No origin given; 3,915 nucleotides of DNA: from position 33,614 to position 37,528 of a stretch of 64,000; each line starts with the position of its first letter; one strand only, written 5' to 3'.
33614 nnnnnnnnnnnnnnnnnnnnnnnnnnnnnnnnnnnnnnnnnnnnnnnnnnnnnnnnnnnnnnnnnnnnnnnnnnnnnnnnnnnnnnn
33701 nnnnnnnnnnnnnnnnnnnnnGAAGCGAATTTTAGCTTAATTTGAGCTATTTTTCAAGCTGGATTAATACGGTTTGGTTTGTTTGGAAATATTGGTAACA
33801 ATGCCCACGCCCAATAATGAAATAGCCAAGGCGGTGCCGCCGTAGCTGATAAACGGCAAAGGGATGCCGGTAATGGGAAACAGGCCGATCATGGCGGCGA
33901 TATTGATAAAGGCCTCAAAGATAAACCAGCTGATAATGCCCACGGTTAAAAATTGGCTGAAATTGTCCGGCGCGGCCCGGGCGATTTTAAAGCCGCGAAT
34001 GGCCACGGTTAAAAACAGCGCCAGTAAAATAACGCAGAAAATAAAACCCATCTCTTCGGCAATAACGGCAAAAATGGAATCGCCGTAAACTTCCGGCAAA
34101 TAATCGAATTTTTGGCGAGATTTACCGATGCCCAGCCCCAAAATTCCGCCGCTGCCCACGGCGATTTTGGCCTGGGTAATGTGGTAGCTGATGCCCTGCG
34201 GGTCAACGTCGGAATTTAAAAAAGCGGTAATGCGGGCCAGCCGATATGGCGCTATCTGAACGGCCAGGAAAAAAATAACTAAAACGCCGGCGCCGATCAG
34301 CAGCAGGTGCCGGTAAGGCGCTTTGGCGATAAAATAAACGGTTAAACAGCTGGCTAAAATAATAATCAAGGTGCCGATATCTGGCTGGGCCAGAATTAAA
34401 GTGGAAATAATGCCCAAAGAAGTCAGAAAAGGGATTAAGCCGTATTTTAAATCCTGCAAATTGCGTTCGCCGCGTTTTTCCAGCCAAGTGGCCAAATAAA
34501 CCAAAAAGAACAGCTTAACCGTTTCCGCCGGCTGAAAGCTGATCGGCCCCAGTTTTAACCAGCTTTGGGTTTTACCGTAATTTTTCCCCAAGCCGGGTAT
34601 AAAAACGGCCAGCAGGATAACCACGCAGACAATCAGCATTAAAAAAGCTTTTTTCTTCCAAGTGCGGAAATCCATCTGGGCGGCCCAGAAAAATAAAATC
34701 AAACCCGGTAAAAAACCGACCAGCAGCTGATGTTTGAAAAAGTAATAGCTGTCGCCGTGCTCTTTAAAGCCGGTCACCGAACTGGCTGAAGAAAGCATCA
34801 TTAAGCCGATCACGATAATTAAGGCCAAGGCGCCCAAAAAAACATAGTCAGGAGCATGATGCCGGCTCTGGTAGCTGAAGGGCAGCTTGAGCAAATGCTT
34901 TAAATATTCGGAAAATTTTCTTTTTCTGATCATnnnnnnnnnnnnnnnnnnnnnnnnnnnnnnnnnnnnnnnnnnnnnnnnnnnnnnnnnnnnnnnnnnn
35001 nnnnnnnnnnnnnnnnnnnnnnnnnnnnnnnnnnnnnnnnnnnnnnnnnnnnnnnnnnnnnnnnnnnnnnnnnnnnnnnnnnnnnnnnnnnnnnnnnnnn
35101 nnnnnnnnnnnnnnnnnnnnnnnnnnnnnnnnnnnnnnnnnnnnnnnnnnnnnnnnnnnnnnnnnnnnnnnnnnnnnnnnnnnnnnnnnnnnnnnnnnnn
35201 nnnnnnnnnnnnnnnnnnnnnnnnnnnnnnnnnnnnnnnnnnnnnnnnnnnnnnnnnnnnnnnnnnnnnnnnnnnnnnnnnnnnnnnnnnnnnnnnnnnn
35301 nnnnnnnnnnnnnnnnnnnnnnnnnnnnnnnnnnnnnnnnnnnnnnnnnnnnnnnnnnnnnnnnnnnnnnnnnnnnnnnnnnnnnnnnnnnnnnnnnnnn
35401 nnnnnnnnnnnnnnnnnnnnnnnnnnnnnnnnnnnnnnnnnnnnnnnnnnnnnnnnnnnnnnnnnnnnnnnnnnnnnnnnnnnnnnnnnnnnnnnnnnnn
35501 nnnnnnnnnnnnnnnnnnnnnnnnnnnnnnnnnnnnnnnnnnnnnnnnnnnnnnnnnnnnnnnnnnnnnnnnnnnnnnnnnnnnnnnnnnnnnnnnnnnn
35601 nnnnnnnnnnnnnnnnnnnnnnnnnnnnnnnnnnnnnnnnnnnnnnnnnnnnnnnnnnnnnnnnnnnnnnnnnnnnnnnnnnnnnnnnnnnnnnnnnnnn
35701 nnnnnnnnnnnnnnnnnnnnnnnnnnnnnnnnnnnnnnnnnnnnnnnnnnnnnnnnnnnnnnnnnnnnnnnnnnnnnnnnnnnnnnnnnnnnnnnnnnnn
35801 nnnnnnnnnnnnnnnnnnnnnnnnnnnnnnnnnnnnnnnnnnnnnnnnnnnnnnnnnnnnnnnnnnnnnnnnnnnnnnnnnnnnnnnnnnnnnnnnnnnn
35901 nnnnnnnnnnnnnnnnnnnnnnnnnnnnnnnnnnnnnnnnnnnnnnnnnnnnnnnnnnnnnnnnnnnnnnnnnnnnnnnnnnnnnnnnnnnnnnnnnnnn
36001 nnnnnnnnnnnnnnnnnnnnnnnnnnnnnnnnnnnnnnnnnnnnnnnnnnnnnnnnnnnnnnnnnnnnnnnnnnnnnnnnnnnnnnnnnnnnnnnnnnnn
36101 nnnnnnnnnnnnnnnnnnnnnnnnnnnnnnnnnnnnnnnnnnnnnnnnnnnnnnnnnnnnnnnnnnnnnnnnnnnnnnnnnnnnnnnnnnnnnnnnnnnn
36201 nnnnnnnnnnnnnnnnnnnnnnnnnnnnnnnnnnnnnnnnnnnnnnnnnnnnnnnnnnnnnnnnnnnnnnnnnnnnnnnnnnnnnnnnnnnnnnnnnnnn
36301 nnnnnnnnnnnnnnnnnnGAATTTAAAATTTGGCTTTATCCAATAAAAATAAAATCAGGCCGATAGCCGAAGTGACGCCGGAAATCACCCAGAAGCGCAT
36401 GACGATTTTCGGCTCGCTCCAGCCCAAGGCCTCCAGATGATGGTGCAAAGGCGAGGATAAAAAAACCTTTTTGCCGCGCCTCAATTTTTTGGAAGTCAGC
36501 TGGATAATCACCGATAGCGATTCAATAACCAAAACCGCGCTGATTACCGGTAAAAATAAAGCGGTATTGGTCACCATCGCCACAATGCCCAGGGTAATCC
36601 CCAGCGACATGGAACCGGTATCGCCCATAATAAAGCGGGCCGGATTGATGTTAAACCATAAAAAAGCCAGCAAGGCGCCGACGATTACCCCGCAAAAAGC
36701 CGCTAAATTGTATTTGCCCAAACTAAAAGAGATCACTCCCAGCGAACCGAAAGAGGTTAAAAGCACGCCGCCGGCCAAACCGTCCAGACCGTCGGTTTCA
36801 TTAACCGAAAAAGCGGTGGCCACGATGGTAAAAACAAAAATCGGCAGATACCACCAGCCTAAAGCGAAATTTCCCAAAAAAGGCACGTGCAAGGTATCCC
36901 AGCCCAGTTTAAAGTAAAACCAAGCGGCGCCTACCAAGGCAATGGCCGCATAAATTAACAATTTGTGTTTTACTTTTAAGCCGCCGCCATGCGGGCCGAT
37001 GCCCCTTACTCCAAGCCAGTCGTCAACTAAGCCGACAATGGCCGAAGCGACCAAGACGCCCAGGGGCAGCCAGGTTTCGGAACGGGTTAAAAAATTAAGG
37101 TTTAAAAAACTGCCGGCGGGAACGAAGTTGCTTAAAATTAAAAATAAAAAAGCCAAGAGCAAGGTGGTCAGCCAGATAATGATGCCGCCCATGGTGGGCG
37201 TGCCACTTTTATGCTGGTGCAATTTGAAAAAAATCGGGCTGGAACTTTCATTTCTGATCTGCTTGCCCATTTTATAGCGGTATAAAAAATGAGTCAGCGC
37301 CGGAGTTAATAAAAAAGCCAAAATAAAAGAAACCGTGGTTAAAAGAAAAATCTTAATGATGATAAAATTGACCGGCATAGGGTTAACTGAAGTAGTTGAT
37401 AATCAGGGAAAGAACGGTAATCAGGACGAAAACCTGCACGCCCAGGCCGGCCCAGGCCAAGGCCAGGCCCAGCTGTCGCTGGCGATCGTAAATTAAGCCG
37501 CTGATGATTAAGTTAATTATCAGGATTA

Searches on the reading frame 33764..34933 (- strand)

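Call 101: search_protein_families(library=pfam, proteins=[window:33764-34933:-], max_evalue=0.001)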
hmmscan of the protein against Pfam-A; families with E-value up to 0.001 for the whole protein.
window:33764-34933:- (389 aa): 1 family
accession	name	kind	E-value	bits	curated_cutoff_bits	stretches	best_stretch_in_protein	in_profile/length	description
PF01098.24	FTSW_RODA_SPOVE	-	7.5e-98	328.2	26.4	1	33-387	5-355/356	Cell cycle protein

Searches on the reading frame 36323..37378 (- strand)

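Call 101: search_protein_families(library=pfam, proteins=[window:36323-37378:-], max_evalue=0.001)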
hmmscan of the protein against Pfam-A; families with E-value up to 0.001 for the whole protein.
window:36323-37378:- (351 aa): 2 families
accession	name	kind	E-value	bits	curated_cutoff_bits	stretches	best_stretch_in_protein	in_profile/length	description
PF00953.26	Glycos_transf_4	-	4.9e-30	105.1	27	1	106-269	5-158/160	Glycosyl transferase family 4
PF10555.14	MraY_sig1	-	3.8e-05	23.4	20.1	1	57-68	1-12/13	Phospho-N-acetylmuramoyl-pentapeptide-transferase signature 1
